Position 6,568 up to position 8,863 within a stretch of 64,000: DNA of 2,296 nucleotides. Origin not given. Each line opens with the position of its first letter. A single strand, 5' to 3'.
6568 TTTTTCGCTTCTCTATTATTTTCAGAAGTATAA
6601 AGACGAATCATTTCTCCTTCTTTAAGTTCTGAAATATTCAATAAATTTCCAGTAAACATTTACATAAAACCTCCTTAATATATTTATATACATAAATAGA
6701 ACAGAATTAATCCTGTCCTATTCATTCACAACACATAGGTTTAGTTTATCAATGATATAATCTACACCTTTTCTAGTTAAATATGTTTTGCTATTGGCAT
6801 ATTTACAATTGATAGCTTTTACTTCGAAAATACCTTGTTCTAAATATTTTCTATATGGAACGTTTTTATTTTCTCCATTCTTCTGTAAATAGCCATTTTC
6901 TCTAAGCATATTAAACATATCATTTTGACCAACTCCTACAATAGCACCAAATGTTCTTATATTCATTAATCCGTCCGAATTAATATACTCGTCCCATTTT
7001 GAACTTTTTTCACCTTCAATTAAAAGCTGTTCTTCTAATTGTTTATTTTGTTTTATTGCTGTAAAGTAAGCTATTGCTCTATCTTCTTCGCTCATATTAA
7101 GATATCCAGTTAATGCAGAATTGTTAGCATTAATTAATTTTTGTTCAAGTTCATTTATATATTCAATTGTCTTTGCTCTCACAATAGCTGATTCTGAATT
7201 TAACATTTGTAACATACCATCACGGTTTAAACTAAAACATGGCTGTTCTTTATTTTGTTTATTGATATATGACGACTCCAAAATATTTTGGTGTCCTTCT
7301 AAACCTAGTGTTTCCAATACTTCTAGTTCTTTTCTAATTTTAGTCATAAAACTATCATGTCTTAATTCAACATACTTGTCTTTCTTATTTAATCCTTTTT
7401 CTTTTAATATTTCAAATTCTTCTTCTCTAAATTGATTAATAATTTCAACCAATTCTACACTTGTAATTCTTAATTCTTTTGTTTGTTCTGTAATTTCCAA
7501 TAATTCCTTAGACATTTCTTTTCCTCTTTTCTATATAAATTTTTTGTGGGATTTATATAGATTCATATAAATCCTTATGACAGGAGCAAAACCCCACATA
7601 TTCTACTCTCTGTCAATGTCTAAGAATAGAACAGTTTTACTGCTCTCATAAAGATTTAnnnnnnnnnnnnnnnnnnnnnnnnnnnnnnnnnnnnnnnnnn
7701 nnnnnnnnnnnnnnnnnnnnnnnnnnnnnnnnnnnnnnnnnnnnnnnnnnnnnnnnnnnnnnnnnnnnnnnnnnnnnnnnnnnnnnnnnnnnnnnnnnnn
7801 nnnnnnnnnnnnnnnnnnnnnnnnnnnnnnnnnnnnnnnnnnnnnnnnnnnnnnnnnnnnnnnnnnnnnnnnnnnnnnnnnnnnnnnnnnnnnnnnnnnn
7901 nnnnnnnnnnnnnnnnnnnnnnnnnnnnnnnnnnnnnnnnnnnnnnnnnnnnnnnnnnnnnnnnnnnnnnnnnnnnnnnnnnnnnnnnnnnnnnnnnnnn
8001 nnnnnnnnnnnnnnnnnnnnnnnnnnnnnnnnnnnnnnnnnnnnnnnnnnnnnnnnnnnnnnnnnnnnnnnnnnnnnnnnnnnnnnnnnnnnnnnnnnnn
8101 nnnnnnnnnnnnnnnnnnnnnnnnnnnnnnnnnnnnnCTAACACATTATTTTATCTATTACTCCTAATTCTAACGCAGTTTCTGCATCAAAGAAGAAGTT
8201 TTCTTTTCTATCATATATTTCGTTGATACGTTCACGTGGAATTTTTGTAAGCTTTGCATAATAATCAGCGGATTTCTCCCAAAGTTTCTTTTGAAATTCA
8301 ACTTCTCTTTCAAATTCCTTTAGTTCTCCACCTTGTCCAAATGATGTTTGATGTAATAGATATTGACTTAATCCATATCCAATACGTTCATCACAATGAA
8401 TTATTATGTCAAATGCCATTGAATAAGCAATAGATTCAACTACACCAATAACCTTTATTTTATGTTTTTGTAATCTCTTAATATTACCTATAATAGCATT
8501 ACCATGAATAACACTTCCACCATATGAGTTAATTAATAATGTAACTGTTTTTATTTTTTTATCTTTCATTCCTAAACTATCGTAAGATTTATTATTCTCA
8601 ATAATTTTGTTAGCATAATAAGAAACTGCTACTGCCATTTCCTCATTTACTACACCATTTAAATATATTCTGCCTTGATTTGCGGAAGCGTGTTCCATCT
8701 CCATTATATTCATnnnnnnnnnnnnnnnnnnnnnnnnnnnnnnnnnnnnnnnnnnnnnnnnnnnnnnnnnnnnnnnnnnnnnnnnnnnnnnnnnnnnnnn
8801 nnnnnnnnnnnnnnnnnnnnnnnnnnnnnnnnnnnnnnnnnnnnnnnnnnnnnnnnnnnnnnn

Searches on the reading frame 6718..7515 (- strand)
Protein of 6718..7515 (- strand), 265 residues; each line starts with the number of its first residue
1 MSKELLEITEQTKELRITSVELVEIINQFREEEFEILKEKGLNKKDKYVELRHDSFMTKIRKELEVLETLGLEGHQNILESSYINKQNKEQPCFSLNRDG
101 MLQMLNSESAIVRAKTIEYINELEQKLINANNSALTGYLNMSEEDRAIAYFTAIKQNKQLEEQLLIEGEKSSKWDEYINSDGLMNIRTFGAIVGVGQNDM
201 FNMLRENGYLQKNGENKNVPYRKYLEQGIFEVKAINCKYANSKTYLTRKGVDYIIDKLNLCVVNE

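Call 87: search_protein_families(library=pfam, proteins=[window:6718-7515:-], max_evalue=0.01)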
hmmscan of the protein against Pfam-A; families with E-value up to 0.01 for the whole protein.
window:6718-7515:- (265 aa): 2 families
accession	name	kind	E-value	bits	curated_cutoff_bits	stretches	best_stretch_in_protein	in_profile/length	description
PF03374.19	ANT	-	7.9e-23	81.3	25.3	1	163-259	3-106/108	Phage antirepressor protein KilAC domain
PF09669.15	Phage_pRha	-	4.3e-09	37.3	29.9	1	48-124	9-90/91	Phage regulatory protein Rha (Phage_pRha)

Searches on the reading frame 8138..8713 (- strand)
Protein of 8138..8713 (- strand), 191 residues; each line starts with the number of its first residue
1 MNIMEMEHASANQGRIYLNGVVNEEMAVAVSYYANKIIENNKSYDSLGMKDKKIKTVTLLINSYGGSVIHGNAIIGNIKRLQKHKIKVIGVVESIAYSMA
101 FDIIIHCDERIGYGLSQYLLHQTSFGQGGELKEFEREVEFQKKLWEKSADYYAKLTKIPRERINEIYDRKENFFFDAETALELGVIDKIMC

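Call 87: search_protein_families(library=pfam, proteins=[window:8138-8713:-], max_evalue=0.01)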
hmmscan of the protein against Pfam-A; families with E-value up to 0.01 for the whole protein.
window:8138-8713:- (191 aa): 1 family
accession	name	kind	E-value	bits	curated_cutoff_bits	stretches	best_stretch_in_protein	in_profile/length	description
PF00574.28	CLP_protease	-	3.4e-18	66.6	20.2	1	51-190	43-179/182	Clp protease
